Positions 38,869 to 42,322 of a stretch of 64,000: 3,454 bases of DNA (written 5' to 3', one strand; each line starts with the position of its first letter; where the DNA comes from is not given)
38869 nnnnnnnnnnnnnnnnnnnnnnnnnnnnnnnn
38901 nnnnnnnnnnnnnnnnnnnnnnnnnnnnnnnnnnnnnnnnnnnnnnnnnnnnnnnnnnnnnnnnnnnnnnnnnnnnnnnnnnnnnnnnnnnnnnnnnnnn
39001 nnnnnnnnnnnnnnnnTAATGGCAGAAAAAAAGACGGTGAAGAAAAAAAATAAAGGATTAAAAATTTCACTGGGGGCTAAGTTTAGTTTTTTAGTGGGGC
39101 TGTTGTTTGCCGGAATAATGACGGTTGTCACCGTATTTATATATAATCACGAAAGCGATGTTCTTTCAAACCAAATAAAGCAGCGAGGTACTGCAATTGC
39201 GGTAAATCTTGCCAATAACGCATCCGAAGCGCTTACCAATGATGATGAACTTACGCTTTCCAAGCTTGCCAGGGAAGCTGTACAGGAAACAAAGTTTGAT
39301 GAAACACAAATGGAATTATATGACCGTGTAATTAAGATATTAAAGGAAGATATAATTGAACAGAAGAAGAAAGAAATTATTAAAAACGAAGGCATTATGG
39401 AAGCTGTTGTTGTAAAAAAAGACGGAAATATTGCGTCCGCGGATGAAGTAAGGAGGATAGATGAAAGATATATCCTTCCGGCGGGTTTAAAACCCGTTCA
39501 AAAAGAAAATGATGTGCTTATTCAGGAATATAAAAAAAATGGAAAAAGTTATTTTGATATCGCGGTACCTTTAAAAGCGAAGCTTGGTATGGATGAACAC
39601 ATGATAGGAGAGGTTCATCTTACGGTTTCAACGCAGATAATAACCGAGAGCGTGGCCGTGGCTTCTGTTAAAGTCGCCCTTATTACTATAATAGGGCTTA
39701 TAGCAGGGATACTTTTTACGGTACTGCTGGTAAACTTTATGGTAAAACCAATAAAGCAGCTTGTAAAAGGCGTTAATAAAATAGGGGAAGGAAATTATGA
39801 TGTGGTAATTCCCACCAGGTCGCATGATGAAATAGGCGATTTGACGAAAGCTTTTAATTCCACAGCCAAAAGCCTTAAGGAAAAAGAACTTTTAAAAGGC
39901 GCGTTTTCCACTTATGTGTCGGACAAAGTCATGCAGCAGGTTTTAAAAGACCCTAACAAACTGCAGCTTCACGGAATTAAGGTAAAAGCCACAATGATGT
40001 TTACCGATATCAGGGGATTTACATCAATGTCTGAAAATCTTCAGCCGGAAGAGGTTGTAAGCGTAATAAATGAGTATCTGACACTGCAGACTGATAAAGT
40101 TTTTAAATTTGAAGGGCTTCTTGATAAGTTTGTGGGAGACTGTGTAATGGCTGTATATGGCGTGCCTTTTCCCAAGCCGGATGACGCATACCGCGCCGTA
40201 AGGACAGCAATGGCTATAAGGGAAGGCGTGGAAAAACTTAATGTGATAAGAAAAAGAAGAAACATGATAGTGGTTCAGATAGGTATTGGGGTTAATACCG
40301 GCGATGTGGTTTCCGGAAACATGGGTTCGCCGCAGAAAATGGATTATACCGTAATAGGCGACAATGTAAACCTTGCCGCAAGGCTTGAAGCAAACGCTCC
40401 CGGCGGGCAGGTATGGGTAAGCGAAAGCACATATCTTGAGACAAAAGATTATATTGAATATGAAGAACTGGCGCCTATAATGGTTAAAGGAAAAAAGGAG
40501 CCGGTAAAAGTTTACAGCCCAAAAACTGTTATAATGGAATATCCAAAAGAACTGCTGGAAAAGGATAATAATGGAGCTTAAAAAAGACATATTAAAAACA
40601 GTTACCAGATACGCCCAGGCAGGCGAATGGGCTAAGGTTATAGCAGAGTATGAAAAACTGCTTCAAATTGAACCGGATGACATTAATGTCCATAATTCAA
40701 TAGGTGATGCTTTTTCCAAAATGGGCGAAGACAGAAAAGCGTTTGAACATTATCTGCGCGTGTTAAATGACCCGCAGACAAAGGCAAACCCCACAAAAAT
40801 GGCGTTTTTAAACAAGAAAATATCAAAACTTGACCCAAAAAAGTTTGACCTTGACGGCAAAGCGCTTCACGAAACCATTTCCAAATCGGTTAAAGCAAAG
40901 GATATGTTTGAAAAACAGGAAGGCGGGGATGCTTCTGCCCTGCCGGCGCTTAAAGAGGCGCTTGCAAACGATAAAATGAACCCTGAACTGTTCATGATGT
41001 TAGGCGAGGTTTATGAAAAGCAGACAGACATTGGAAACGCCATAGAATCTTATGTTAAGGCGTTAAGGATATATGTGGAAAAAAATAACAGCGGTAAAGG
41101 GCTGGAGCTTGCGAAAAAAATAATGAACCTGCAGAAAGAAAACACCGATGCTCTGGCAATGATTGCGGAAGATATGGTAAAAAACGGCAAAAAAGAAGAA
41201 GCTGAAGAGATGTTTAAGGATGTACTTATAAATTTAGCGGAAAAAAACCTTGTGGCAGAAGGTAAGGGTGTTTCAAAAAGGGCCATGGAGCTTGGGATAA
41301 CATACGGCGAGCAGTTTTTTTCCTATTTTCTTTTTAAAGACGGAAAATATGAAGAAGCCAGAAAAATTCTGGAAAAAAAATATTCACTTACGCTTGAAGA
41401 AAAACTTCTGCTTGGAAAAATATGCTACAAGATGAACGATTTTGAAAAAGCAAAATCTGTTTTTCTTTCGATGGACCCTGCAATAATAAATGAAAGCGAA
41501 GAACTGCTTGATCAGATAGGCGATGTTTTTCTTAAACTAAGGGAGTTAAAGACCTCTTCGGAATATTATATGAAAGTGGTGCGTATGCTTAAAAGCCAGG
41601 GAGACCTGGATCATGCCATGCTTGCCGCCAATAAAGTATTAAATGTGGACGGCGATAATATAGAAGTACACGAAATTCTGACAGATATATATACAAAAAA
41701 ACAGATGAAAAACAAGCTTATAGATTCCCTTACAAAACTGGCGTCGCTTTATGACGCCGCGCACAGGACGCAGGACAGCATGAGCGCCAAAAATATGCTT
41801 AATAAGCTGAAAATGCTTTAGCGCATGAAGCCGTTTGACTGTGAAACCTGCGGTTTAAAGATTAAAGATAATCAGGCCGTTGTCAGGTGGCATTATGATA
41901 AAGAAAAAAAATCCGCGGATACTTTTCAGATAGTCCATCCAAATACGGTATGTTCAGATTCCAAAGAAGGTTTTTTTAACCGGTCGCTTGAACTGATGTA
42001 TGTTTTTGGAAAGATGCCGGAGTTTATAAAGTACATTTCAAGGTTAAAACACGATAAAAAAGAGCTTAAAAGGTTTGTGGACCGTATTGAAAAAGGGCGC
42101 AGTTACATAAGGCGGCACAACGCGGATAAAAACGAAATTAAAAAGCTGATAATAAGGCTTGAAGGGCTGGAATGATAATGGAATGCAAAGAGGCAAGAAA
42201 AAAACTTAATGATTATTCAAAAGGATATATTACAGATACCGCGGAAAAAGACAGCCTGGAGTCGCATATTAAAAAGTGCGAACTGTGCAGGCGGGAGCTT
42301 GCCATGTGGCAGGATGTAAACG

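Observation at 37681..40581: Translationally coupled HAMP-HD-GYP phosphodiesterase and HAMP-class III cyclase with matching sensor architecture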

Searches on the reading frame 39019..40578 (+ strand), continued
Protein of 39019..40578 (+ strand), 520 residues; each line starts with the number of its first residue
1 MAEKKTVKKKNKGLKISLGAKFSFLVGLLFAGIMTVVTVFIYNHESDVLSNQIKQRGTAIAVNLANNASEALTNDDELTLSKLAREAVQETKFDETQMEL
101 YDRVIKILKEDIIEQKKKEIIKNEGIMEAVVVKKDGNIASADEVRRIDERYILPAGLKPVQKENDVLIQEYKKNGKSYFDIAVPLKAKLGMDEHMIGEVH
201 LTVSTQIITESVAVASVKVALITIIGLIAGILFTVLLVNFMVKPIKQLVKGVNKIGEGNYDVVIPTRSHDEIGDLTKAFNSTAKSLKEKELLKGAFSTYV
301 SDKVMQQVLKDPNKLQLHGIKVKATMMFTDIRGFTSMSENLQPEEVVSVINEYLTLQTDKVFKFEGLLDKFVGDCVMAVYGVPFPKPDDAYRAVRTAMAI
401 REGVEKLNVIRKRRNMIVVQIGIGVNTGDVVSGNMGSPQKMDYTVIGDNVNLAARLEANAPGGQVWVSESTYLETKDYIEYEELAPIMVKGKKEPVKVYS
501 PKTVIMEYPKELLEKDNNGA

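Call 41: find_encoding_contigs(protein=P0228, flank=4000, max_places=1)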
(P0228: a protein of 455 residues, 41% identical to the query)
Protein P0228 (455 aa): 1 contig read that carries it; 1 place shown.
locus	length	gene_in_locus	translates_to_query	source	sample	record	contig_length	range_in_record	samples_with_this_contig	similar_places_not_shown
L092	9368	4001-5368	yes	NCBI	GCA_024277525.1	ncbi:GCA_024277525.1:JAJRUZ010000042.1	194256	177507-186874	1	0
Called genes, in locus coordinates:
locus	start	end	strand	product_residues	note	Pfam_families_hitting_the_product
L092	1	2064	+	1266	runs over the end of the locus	PF25852:DUF6242_C (faint), PF15902:Sortilin-Vps10 (weak), PF18962:Por_Secre_tail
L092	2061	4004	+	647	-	PF13424:TPR_12 (faint), PF14863:Alkyl_sulf_dimr (faint), PF23914:TPR_CcmH_CycH (faint), PF13181:TPR_8 (faint), PF13428:TPR_14 (faint), PF13432:TPR_16 (faint), PF00515:TPR_1 (weak), PF07719:TPR_2 (weak), +2 more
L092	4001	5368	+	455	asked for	PF17203:sCache_3_2, PF00672:HAMP, PF00211:Guanylate_cyc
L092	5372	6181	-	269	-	PF00950:ABC-3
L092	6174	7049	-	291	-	PF01297:ZnuA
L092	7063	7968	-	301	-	-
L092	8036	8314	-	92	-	-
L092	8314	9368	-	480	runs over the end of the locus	PF01523:PmbA_TldD_1st, PF19289:PmbA_TldD_3rd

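Call 54: predict_structure(alignment_id=A4)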
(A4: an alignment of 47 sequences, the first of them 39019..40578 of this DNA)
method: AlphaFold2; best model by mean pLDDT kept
length: 520 residues; sequences in the alignment: 47
mean_pLDDT: 78.8   pTM: 0.50
mean pLDDT of the five models: 78.8, 77.4, 77.3, 76.0, 75.5
residues with pLDDT >= 90: 103; 70-90: 313; 50-70: 75; < 50: 29
segments of 3 or more residues with pLDDT < 50: 1-13, 436-442, 518-520
pLDDT, mean of each block of 10 residues (from residue 1): 40 62 81 82 79 81 83 78 74 53 68 55 72 84 80 84 84 82 82 82 77 74 81 83 82 80 75 82 73 57 66 65 92 85 86 89 85 83 85 95 93 90 95 58 73 92 95 95 92 91 87 55
secondary structure, 60 per line:
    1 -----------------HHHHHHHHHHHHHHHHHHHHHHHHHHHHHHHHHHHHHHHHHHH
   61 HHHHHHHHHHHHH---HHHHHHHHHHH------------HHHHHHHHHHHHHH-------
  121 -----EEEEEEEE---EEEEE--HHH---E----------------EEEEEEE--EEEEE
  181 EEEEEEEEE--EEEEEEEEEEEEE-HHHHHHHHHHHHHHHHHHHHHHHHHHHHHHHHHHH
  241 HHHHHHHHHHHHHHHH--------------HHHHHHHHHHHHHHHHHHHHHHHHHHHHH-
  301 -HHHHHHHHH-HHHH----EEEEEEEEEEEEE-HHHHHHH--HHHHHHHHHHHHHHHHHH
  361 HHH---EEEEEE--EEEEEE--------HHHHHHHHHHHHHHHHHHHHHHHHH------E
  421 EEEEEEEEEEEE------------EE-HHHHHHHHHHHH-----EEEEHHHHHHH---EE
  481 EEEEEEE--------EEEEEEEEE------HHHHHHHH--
elements in order: H18-73 H77-87 H100-113 E126-133 E137-141 E167-173 E176-189 E192-204 H206-256 H271-299 H302-310 H312-315 E320-332 H334-340 H343-363 E367-372 E375-380 H389-413 E420-432 H448-459 E465-468 H469-475 E479-487 E496-504 H511-518

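Call 83: fold_search(model_id=the predicted structure, library=pdb)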
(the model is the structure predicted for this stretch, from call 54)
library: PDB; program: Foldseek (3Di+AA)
matches with E <= 10: 810; with E <= 0.001: 203
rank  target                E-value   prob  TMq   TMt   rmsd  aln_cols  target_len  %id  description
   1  6fht_A                6.0e-19  1.00  0.39  0.29   4.6       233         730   33  Crystal structure of an artificial phytochrome regulated adenylate/guanylate cyclase in its dark adapted Pr form (released 2018-04-18)
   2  6fht_B                1.1e-18  1.00  0.40  0.28   5.7       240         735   32  Crystal structure of an artificial phytochrome regulated adenylate/guanylate cyclase in its dark adapted Pr form (released 2018-04-18)
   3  2w01_C                6.0e-18  1.00  0.35  0.87   2.1       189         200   35  Crystal structure of the guanylyl cyclase Cya2 (released 2008-09-30)
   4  3r5g_B                1.2e-17  1.00  0.35  0.89   2.0       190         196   38  Crystal structure of the adenylyl cyclase CyaB from P. aeruginosa (released 2012-01-11)
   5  2w01_B                1.4e-17  1.00  0.35  0.88   2.0       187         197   35  Crystal structure of the guanylyl cyclase Cya2 (released 2008-09-30)
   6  2w01_D                1.7e-17  1.00  0.35  0.88   1.9       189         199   35  Crystal structure of the guanylyl cyclase Cya2 (released 2008-09-30)
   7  3r5g_A                2.5e-17  1.00  0.34  0.89   2.0       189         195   38  Crystal structure of the adenylyl cyclase CyaB from P. aeruginosa (released 2012-01-11)
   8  1wc1_C                1.1e-16  1.00  0.33  0.85   2.8       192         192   35  Soluble adenylyl cyclase CyaC from S. platensis in complex with Rp- ATPalphaS (released 2004-12-20)
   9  2w01_A                1.8e-16  1.00  0.35  0.87   1.9       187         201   35  Crystal structure of the guanylyl cyclase Cya2 (released 2008-09-30)
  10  1wc1_A                2.3e-16  1.00  0.33  0.83   2.9       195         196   35  Soluble adenylyl cyclase CyaC from S. platensis in complex with Rp- ATPalphaS (released 2004-12-20)
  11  1wc3_B                2.5e-16  1.00  0.32  0.82   3.0       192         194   35  Soluble adenylyl cyclase CyaC from S. platensis in complex with alpha, beta-methylene-ATP and Strontium (released 2004-12-20)
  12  1wc1_B                3.9e-16  1.00  0.32  0.83   2.9       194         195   34  Soluble adenylyl cyclase CyaC from S. platensis in complex with Rp- ATPalphaS (released 2004-12-20)
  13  1wc4_B                1.1e-15  1.00  0.32  0.80   3.3       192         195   35  Soluble adenylyl cyclase CyaC from S. platensis in complex with alpha, beta-methylene-ATP and Europium (released 2004-12-20)
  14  1wc0_A                1.1e-15  1.00  0.32  0.79   3.4       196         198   35  Soluble adenylyl cyclase CyaC from S. platensis in complex with alpha, beta-methylene-ATP (released 2004-12-20)
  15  1wc0_B                1.2e-15  1.00  0.32  0.80   3.0       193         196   35  Soluble adenylyl cyclase CyaC from S. platensis in complex with alpha, beta-methylene-ATP (released 2004-12-20)
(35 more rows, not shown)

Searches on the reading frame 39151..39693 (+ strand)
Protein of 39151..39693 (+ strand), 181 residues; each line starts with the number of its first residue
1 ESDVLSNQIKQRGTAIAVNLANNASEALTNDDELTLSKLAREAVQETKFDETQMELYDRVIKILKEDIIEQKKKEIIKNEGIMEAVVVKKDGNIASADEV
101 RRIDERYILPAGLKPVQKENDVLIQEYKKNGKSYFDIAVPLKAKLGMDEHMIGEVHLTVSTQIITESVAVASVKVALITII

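Call 49: search_protein_families(library=pfam, proteins=[window:39151-39693:+], max_evalue=10)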
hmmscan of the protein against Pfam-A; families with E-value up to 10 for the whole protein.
window:39151-39693:+ (181 aa): 5 families
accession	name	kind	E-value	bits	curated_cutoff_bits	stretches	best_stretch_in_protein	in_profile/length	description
PF17203.10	sCache_3_2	-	0.0011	19.5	28.4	1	3-168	4-135/140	Single cache domain 3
PF05346.16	DUF747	-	0.024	14.8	25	1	47-81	208-237/315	Eukaryotic membrane protein family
PF09984.15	sCache_4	-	0.064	13.5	22.1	1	5-46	7-48/145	Single cache domain 4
PF16266.10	DUF4919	-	0.12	12.7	29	1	20-122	61-162/186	Domain of unknown function (DUF4919)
PF16044.11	DUF4796_C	-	0.19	11.9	28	1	23-90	72-138/152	DUF4796 C-terminal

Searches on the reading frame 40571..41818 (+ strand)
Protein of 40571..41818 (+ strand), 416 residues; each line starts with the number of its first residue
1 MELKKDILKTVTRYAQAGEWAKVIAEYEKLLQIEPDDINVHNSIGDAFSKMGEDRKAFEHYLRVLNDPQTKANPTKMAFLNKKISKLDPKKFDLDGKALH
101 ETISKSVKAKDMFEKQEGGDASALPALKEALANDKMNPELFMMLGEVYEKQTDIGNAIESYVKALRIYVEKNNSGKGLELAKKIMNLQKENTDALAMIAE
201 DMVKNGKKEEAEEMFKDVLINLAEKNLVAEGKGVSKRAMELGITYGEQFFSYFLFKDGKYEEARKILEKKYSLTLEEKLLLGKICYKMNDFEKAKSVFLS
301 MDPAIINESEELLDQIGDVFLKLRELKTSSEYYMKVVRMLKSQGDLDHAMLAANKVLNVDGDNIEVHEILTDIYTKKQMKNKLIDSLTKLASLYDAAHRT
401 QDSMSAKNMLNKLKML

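Call 3: search_protein_families(library=pfam, proteins=[window:40571-41818:+], max_evalue=0.01)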
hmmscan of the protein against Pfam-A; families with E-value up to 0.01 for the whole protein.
window:40571-41818:+ (416 aa): 19 families
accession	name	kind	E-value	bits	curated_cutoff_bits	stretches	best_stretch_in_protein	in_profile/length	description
PF07719.23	TPR_2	-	7.1e-19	66.8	27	0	138-168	1-31/34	Tetratricopeptide repeat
PF13414.12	TPR_11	-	2.2e-17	62.9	26.8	1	14-52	4-42/42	TPR repeat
PF13181.12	TPR_8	-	3.7e-16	58.3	25.7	1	139-167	2-30/34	Tetratricopeptide repeat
PF14559.12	TPR_19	-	4.8e-15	56.1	25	0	177-219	10-52/68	Tetratricopeptide repeat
PF13428.12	TPR_14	-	1.4e-13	50.5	23.5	0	11-41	8-38/44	Tetratricopeptide repeat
PF00515.34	TPR_1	-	2.1e-13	49.9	27.8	0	140-167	3-30/34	Tetratricopeptide repeat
PF13176.12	TPR_7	-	2.3e-13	49.5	27.9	0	143-171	4-32/36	Tetratricopeptide repeat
PF13424.12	TPR_12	-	6e-13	49.2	30.1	0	14-65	13-72/77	Tetratricopeptide repeat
PF23914.1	TPR_CcmH_CycH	-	6.8e-09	36.2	42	0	126-171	38-83/158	Cytochrome c-type biogenesis protein H TPR domain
PF13174.12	TPR_6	-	1.2e-07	32.3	26.3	0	141-166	3-28/33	Tetratricopeptide repeat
PF12895.13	ANAPC3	-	1.7e-07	31.9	27.2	1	250-298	29-79/82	Anaphase-promoting complex, cyclosome, subunit 3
PF13431.12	TPR_17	-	4.8e-07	30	24.4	0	27-57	2-32/34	Tetratricopeptide repeat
PF13374.12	TPR_10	-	3.5e-06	27.3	27.5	0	194-219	4-29/42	Tetratricopeptide repeat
PF23300.3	HEAT_Nup120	-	4.8e-06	26.9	29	1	252-406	4-153/170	Nucleoporin Nup120, HEAT repeats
PF13432.12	TPR_16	-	1.1e-05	26.2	32.7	0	122-167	15-60/65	Tetratricopeptide repeat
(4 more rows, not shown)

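Call 21: search_protein_families(library=ncbifam, proteins=[window:40571-41818:+], max_evalue=0.01)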
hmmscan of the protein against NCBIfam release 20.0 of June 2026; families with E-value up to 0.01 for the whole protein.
window:40571-41818:+ (416 aa): 16 families
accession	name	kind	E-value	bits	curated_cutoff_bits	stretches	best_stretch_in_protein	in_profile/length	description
TIGR02917.1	PEP_TPR_lipo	equivalog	4.9e-16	57.8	312.2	2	167-220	576-629/899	XrtA/PEP-CTERM system TPR-repeat protein PrsT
NF040959.1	MamA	equivalog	3.4e-14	52.8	200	2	122-168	123-169/204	magnetosome protein MamA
TIGR02521.1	type_IV_pilW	equivalog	8.3e-12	45.2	154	1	119-169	46-96/234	type IV pilus biogenesis/stability protein PilW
NF047507.1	TPR_BatC_Lepto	exception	7e-09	35.5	175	2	132-204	86-162/214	TPR repeat-containing protein BatC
NF052243.1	T4PFormProtSgmX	equivalog_domain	8.9e-07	27.5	1800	1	4-199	3-206/1065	type IV pili formation protein SgmX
NF008520.0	PRK11447.1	equivalog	1.5e-06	26.3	858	1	114-182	279-347/1157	cellulose synthase complex outer membrane protein BcsC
TIGR02795.1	tol_pal_ybgF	equivalog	2.5e-06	28.1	90.1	0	254-338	12-104/119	tol-pal system protein YbgF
TIGR02552.1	LcrH_SycD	equivalog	7.1e-06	25.8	104.8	0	16-66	64-114/136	SycD/LcrH family type III secretion system chaperone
TIGR00540.1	TPR_hemY_coli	hypoth_equivalog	9.4e-06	24.6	142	0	118-216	306-383/385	heme biosynthesis-associated TPR protein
NF011309.0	PRK14720.1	equivalog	1.1e-05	23.8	714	1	128-219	139-230/906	transcription elongation factor GreA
NF041522.1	TPR_sll0314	equivalog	0.00011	21.5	225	0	345-407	195-257/275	Sll0314/Alr1548 family TPR repeat-containing protein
NF007692.0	PRK10370.1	equivalog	0.00032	20.4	306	0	121-170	64-113/206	heme lyase NrfEFG subunit NrfG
NF052230.1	T9SS_PorE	exception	0.0012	17.2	600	0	166-240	65-139/648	PorE family type IX secretion system protein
NF008755.0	PRK11788.1-3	equivalog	0.0013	18.1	430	0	22-73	54-105/388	lipopolysaccharide assembly protein LapB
NF008753.0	PRK11788.1-1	equivalog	0.0031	16.7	395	0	122-220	198-293/389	lipopolysaccharide assembly protein LapB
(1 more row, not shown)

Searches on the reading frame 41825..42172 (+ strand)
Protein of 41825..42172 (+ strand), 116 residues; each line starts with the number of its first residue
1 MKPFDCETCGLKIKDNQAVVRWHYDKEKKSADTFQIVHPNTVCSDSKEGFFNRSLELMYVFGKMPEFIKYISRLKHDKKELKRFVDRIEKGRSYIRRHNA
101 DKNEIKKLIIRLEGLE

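Call 3: search_protein_families(library=pfam, proteins=[window:41825-42172:+], max_evalue=0.01)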
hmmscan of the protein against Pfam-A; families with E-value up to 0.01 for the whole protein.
window:41825-42172:+ (116 aa): 0 families

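Call 21: search_protein_families(library=ncbifam, proteins=[window:41825-42172:+], max_evalue=0.01)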
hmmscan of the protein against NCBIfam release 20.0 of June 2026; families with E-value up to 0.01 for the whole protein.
window:41825-42172:+ (116 aa): 0 families

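Call 80: search_solved_structures(query=window:41825-42172:+, max_evalue=1)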
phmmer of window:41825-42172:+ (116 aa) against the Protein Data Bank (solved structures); distinct sequences matched with E-value up to 1: 15.
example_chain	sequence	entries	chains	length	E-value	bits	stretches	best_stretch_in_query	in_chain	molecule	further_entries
7txc_E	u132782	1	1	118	0.048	17.3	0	1-14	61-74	Hypermethylated in cancer 2 protein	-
2m9a_A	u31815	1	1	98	0.097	16.3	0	2-35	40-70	E3 ubiquitin-protein ligase ZFP91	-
6ml2_A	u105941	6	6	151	0.37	14.5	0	2-32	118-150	Zinc finger and BTB domain-containing protein 24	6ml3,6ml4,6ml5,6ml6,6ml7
5lwq_A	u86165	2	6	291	0.55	13.9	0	24-94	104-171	Enterochelin uptake periplasmic binding protein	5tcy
5mbt_A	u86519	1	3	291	0.56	13.9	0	24-94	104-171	Enterochelin uptake periplasmic binding protein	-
3zkw_B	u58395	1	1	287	0.66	13.6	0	24-93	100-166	ENTEROCHELIN UPTAKE PERIPLASMIC BINDING PROTEIN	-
3zkw_A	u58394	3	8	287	0.66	13.6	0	24-93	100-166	ENTEROCHELIN UPTAKE PERIPLASMIC BINDING PROTEIN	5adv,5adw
5a1j_A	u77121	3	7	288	0.67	13.6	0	24-93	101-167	ENTEROCHELIN UPTAKE PERIPLASMIC BINDING PROTEIN | Enterochelin ABC transporter substrate-binding protein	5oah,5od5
5a5d_A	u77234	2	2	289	0.68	13.6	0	24-93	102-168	ENTEROCHELIN UPTAKE PERIPLASMIC BINDING PROTEIN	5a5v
5lwh_A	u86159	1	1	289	0.68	13.6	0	24-93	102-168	Enterochelin ABC transporter substrate-binding protein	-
5ad1_A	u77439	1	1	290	0.68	13.6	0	24-93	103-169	ENTEROCHELIN UPTAKE PERIPLASMIC BINDING PROTEIN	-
2chu_A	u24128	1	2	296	0.72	13.5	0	24-93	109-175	ENTEROCHELIN UPTAKE PERIPLASMIC BINDING PROTEIN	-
5mbu_B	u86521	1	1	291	0.93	13.2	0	24-93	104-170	Enterochelin uptake periplasmic binding protein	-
5mbq_A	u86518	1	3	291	0.93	13.2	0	24-93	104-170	Enterochelin uptake periplasmic binding protein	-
5mbu_A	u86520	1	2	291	0.93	13.2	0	24-93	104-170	Enterochelin uptake periplasmic binding protein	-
